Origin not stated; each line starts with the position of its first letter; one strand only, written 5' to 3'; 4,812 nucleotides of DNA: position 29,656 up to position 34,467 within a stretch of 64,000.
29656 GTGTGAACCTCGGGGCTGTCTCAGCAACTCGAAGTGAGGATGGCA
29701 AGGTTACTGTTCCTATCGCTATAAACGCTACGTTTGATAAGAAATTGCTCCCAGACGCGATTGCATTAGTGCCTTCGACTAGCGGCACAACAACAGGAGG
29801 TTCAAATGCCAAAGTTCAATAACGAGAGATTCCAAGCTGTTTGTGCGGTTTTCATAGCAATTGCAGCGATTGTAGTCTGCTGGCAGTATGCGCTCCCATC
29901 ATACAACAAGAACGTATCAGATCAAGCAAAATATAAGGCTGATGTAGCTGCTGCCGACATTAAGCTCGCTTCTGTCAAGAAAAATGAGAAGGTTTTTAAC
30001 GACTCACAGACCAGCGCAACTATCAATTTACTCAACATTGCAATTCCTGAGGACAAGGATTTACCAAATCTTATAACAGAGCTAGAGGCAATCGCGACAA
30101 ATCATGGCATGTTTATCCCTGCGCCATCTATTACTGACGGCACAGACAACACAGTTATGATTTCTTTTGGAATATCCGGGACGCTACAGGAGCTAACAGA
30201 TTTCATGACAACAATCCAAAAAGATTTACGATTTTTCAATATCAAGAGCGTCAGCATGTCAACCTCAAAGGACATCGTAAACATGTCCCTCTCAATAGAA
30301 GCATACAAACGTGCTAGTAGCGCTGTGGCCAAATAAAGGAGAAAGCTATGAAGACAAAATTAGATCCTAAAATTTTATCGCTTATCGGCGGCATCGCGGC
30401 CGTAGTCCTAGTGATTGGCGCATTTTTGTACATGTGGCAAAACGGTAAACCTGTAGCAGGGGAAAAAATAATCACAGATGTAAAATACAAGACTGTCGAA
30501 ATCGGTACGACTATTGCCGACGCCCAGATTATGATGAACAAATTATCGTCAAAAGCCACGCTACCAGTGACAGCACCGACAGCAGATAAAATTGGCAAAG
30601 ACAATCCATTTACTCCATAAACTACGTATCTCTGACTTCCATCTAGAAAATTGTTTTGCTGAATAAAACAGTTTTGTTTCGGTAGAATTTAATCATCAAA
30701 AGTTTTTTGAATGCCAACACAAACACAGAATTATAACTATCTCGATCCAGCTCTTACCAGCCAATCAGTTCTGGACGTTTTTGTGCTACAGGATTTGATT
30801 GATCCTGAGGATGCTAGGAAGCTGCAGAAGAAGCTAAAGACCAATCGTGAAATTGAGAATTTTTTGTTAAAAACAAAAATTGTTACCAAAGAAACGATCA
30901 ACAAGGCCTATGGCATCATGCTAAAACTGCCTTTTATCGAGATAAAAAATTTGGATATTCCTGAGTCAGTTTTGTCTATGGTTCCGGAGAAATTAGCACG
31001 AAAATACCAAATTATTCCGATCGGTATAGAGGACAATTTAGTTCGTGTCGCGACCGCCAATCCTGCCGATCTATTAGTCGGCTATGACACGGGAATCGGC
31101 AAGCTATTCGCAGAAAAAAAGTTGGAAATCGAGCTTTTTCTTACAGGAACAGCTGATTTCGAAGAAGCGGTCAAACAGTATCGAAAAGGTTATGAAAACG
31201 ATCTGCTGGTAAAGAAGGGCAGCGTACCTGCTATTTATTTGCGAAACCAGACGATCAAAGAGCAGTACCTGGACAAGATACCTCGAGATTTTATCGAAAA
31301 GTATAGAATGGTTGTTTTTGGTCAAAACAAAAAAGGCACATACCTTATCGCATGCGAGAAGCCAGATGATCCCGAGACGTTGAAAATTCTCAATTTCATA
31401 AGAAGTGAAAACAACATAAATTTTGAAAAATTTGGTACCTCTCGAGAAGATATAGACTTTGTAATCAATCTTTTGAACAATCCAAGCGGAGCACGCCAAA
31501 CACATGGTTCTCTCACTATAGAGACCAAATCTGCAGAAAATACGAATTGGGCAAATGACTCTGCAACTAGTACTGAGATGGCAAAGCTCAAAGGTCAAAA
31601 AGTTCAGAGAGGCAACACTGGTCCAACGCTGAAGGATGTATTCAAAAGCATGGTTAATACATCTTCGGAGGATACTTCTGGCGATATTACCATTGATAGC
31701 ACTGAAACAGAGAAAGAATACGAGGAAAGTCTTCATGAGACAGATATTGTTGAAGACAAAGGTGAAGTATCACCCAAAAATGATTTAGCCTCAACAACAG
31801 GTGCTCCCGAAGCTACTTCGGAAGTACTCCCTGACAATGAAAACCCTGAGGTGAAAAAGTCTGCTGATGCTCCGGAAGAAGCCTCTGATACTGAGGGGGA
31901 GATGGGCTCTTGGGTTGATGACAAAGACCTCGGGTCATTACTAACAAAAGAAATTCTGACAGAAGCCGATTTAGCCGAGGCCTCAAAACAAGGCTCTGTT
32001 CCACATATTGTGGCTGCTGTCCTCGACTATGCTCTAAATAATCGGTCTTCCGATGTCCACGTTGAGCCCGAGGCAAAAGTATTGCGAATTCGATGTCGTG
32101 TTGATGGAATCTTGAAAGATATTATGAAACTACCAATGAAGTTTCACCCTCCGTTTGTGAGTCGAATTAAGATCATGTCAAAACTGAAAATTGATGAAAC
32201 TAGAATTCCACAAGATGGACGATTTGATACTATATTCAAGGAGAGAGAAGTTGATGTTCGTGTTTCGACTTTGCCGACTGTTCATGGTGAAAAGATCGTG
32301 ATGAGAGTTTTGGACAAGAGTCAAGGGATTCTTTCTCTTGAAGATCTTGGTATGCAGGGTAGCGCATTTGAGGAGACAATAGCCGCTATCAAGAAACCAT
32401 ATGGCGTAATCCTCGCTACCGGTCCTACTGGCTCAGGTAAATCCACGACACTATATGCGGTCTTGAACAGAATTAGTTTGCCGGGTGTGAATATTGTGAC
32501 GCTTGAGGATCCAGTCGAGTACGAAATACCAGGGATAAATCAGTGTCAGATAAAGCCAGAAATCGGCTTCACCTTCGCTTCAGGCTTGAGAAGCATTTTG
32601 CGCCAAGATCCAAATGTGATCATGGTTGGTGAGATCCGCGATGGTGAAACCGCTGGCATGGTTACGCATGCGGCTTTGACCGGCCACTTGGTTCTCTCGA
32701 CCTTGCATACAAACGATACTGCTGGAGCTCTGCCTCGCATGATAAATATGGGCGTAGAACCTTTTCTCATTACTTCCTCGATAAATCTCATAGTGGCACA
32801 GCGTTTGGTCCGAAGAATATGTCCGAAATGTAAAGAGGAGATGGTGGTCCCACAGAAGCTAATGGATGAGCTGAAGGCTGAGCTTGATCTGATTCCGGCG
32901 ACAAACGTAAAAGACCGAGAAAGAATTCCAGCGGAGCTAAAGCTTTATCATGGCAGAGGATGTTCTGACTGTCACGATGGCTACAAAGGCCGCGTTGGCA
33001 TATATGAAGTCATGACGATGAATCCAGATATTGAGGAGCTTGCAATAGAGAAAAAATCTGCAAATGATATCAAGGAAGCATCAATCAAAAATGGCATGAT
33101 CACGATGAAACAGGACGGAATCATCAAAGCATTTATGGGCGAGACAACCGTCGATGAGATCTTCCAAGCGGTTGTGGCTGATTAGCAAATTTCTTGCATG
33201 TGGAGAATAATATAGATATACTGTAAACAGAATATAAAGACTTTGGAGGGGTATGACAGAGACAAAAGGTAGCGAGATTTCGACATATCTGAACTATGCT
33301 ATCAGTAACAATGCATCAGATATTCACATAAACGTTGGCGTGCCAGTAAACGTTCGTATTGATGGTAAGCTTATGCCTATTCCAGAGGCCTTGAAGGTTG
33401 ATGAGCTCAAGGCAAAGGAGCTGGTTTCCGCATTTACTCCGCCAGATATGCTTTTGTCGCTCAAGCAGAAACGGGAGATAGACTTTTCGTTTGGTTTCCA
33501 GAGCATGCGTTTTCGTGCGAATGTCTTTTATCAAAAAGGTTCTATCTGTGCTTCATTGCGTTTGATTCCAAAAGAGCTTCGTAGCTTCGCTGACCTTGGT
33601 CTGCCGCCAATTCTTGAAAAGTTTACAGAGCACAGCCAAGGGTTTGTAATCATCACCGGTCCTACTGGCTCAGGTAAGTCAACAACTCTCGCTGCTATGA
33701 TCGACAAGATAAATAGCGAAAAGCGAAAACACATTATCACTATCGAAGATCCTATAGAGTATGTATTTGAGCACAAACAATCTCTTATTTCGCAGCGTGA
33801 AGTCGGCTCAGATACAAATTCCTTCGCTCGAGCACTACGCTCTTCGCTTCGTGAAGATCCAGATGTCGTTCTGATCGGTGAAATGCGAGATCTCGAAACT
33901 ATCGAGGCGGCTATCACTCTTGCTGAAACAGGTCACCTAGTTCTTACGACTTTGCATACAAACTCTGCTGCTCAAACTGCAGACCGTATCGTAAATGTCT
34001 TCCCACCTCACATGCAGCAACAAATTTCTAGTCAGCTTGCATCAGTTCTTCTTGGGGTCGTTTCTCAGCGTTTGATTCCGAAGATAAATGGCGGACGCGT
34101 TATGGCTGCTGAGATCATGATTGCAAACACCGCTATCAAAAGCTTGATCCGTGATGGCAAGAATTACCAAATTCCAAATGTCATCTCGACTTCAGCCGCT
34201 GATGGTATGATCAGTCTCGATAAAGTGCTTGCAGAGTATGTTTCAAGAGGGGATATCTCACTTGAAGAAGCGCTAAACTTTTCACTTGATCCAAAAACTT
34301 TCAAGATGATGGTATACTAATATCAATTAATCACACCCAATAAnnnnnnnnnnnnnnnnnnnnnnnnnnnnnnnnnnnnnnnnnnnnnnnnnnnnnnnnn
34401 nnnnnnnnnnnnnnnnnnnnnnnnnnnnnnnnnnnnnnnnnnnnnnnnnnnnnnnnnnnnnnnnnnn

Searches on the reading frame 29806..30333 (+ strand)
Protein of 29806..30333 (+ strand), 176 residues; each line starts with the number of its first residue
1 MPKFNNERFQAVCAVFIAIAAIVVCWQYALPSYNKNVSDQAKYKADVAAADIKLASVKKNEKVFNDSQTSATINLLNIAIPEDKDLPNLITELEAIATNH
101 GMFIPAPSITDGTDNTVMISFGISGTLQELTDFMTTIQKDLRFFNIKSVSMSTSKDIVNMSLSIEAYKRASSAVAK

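Call 12: search_protein_families(library=pfam, proteins=[window:29806-30333:+], max_evalue=0.01)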
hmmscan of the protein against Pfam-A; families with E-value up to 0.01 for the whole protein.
window:29806-30333:+ (176 aa): 1 family
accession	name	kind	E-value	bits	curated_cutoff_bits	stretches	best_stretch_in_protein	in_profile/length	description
PF04350.18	PilO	-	1e-05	26.2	22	1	41-167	9-141/145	Pilus assembly protein, PilO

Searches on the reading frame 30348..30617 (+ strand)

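Call 76: search_protein_families(library=ncbifam, proteins=[window:30348-30617:+], max_evalue=0.1)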
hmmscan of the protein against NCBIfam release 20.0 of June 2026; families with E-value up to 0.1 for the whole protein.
window:30348-30617:+ (90 aa): 2 families
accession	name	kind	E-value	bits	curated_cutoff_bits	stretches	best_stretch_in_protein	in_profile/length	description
NF008298.1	PRK11086.1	subfamily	0.026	13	520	1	2-85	3-81/529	DcuS/MalK family sensor histidine kinase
TIGR01999.1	iscU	equivalog_domain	0.042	14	192.4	1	36-71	45-80/124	Fe-S cluster assembly scaffold IscU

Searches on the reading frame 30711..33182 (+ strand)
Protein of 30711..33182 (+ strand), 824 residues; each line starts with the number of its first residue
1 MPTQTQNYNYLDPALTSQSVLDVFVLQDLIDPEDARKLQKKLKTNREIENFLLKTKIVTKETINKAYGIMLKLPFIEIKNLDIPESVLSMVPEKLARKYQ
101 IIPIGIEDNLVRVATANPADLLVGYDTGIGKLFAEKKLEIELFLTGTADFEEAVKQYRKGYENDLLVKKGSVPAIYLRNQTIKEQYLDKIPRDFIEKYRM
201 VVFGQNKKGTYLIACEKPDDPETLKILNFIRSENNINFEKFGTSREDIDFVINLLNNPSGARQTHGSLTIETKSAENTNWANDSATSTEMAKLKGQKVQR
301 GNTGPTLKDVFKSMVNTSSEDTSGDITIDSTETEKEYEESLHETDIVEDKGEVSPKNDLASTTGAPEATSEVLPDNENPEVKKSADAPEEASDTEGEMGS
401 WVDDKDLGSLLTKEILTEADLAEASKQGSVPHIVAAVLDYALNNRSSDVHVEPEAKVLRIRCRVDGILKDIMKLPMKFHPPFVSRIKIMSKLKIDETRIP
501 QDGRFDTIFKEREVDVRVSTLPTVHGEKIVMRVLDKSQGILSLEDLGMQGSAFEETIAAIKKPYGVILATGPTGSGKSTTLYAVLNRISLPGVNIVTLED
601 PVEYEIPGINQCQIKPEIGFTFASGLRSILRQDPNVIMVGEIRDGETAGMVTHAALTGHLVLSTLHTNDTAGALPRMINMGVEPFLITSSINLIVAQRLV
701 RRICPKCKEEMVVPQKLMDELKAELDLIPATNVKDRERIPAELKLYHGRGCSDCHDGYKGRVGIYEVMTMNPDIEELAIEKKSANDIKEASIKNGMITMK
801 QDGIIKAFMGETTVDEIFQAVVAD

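Call 12: search_protein_families(library=pfam, proteins=[window:30711-33182:+], max_evalue=0.01)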
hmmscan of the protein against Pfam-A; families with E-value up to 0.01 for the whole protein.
window:30711-33182:+ (824 aa): 3 families
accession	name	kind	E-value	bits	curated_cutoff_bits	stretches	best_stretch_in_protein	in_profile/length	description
PF00437.27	T2SSE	-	3e-126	421.5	24.9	1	424-818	2-369/370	Type II/IV secretion system protein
PF05157.20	MshEN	-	1.1e-19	70.6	23.1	2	71-155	1-81/90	MshEN domain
PF25199.1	nSTAND_NTPase5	-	0.0028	17.9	34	1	561-593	38-71/145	Novel STAND NTPase 5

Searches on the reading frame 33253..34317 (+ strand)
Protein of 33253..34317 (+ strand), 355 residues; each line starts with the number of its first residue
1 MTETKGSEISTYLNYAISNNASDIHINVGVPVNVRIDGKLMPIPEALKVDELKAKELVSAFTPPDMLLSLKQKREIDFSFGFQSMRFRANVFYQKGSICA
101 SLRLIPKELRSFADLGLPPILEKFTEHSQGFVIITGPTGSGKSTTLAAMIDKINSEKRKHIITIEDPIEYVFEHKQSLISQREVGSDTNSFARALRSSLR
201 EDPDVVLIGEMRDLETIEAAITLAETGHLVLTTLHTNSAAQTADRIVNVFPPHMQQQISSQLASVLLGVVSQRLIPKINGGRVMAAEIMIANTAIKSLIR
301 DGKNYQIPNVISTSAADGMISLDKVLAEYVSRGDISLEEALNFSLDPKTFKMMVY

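Call 12: search_protein_families(library=pfam, proteins=[window:33253-34317:+], max_evalue=0.01)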
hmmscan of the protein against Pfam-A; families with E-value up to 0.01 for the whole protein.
window:33253-34317:+ (355 aa): 21 families
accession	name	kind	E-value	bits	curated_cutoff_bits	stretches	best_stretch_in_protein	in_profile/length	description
PF00437.27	T2SSE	-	1.1e-53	182.6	24.9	1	9-278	12-281/370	Type II/IV secretion system protein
PF13401.12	AAA_22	-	7.9e-06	26.6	27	1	127-200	3-59/130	AAA domain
PF25199.1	nSTAND_NTPase5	-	3.1e-05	24.3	34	1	125-181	37-93/145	Novel STAND NTPase 5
PF13555.12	AAA_29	-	0.00016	21.8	27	1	127-150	20-43/61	P-loop containing region of AAA domain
PF13191.12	AAA_16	-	0.00017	22.5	32.6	1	121-228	16-132/167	AAA ATPase domain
PF13476.12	AAA_23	-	0.00019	22.5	27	1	110-149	8-39/201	AAA domain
PF20720.3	nSTAND3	-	0.00026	21.2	27.2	1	128-167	16-54/155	Novel STAND NTPase 3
PF13604.12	AAA_30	-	0.00029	21.1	27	1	121-211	10-97/191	AAA domain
PF04851.21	ResIII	-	0.00031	21.1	22.5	1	121-170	16-65/164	Type III restriction enzyme, res subunit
PF01935.23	DUF87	-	0.00039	21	23.2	1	134-164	28-58/220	Helicase HerA, central domain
PF13514.12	AAA_27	-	0.00046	20.3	22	0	123-151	20-48/206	AAA domain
PF13173.12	AAA_14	-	0.00063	20.2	27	1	131-176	4-49/129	AAA domain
PF00265.24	TK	-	0.00076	19.8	20.6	1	133-251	5-128/176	Thymidine kinase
PF24883.2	NPHP3_N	-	0.0014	19.3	24.8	1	127-200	20-84/164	Nephrocystin 3, N-terminal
PF03266.21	NTPase_1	-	0.0014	19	23.9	0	132-157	2-27/168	NTPase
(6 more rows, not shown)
